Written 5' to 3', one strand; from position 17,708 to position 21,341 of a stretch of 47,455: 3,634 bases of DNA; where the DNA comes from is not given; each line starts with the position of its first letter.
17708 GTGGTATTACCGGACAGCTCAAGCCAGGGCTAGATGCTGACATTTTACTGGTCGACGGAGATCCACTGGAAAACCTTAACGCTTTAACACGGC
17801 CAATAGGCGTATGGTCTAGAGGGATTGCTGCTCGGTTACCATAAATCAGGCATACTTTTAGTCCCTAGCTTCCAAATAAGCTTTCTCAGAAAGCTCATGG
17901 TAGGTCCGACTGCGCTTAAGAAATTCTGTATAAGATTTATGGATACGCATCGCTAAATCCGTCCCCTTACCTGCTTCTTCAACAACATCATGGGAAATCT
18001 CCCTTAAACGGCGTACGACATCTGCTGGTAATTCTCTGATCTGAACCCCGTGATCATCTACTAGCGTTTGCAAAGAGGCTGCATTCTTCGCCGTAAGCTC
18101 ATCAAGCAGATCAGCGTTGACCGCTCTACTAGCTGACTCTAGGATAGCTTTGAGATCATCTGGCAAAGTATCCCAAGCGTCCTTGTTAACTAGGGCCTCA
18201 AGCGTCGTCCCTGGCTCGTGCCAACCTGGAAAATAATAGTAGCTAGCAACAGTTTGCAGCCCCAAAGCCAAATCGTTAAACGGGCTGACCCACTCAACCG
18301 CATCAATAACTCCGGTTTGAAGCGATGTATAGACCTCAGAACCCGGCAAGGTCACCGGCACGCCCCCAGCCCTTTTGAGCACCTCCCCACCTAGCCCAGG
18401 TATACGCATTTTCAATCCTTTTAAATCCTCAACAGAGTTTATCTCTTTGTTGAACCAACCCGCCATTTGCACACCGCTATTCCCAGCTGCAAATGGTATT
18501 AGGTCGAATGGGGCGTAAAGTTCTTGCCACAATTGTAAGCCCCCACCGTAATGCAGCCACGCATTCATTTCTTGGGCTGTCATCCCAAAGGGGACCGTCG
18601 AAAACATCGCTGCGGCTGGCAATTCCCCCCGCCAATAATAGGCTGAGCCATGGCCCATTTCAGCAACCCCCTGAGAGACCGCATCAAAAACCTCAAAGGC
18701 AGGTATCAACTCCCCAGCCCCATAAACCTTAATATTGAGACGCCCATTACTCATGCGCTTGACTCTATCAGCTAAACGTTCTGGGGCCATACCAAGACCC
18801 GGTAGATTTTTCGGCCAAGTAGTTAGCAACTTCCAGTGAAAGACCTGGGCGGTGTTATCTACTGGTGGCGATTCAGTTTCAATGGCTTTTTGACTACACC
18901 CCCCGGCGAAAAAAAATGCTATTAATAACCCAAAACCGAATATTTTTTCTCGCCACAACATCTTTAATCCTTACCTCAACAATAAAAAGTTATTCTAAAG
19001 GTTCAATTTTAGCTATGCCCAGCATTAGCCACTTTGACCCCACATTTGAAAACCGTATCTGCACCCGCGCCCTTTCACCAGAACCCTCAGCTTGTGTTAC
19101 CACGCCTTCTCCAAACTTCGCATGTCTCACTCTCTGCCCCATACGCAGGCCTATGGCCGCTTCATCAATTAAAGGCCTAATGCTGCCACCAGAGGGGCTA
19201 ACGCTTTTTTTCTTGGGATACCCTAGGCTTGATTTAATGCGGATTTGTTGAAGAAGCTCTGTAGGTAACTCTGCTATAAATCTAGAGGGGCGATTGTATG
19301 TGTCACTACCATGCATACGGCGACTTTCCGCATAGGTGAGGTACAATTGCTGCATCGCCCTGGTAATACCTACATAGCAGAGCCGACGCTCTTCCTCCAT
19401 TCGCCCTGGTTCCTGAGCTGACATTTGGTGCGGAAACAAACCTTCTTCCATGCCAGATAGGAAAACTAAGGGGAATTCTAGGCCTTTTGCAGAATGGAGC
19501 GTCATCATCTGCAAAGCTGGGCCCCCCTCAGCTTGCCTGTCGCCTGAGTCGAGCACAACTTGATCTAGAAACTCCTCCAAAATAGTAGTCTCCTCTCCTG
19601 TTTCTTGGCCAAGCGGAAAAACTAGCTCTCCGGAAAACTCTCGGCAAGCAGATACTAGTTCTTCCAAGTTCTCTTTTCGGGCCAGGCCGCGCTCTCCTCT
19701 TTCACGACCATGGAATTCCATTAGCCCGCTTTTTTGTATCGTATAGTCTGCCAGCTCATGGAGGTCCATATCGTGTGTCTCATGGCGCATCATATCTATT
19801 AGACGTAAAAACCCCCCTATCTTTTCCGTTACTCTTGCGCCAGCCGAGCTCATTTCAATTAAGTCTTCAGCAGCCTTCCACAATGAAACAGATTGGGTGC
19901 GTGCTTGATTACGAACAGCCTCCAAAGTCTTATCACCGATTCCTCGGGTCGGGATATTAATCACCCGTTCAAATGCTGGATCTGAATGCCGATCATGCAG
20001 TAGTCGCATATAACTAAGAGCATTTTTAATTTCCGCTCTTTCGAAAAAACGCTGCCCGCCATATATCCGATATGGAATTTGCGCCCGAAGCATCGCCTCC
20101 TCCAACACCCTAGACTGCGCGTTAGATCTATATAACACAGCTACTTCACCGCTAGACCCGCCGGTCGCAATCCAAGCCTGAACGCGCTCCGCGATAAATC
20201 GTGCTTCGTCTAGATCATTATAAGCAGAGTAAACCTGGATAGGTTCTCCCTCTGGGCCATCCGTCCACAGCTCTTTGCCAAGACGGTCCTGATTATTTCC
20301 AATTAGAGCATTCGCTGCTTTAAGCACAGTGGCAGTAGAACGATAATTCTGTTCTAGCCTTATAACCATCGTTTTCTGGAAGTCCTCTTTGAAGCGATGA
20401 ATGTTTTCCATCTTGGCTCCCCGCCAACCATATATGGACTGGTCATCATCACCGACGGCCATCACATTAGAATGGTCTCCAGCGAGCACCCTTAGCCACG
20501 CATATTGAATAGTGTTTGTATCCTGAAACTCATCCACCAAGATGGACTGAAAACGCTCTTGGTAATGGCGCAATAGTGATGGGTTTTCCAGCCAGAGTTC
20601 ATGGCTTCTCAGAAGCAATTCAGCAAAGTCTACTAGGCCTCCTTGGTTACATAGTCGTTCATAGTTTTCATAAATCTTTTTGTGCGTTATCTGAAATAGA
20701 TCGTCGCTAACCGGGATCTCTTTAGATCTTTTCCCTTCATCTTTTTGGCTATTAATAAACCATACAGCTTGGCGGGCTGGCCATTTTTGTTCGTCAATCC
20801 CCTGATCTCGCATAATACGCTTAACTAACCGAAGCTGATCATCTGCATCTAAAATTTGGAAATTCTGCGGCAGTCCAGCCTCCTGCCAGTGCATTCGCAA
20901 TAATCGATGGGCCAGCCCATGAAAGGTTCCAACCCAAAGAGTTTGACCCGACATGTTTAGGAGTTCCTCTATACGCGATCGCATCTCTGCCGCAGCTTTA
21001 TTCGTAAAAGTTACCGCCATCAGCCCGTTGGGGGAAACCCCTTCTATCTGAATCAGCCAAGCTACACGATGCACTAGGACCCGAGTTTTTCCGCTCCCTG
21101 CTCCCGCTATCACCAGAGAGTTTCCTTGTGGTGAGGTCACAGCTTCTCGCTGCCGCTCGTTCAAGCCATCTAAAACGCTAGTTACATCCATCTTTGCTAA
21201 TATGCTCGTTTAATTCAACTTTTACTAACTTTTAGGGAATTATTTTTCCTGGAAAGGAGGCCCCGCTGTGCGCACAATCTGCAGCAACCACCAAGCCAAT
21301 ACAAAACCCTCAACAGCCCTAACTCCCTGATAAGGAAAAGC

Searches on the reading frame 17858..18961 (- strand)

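Call 45: search_protein_families(library=pfam, proteins=[window:17858-18961:-], max_evalue=0.00001)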
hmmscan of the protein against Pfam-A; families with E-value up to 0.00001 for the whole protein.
window:17858-18961:- (367 aa): 1 family
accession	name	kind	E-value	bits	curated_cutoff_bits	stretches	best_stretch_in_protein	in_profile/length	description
PF03480.18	DctP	-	1.2e-57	195.9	23.4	1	48-329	4-281/286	Bacterial extracellular solute-binding protein, family 7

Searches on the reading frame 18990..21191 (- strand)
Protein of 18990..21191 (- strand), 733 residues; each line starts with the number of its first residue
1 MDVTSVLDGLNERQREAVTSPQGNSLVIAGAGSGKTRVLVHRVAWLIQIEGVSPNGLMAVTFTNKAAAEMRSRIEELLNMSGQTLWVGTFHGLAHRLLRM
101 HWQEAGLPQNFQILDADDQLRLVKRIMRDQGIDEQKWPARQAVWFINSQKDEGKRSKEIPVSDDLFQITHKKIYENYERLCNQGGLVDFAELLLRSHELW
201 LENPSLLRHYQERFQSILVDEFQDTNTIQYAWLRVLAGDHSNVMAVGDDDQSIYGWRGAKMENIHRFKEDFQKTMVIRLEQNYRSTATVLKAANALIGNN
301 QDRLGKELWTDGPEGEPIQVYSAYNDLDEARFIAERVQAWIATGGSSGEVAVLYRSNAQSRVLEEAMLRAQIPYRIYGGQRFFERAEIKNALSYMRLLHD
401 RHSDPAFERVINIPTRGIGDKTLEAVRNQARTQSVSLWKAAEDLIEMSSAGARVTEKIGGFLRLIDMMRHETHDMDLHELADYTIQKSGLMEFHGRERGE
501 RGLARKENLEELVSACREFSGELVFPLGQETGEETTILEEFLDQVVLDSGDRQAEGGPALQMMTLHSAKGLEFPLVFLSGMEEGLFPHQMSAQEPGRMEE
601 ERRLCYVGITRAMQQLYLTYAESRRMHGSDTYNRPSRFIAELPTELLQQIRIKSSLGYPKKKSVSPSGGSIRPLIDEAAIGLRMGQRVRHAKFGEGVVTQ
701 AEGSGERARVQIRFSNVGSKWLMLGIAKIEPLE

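Call 45: search_protein_families(library=pfam, proteins=[window:18990-21191:-], max_evalue=0.00001)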
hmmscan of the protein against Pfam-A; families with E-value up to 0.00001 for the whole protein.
window:18990-21191:- (733 aa): 6 families
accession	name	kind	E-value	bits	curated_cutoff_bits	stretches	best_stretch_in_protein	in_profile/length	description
PF00580.27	UvrD-helicase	-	2.2e-88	296.9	23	1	10-272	1-271/271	UvrD/REP helicase N-terminal domain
PF13361.12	UvrD_C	-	9.6e-71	239.4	25.6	1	277-622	1-349/350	UvrD-like helicase C-terminal domain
PF13245.12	AAA_19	-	5.9e-23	82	25.1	1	14-255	1-132/134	AAA domain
PF13538.12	UvrD_C_2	-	2.1e-08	34.3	27.4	1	563-618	5-51/52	UvrD-like helicase C-terminal domain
PF21196.3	PcrA_UvrD_tudor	-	6.6e-08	32.7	23.9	1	685-729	2-46/48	PcrA/UvrD tudor domain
PF13604.12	AAA_30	-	1.3e-06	28.8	27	0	10-74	2-66/191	AAA domain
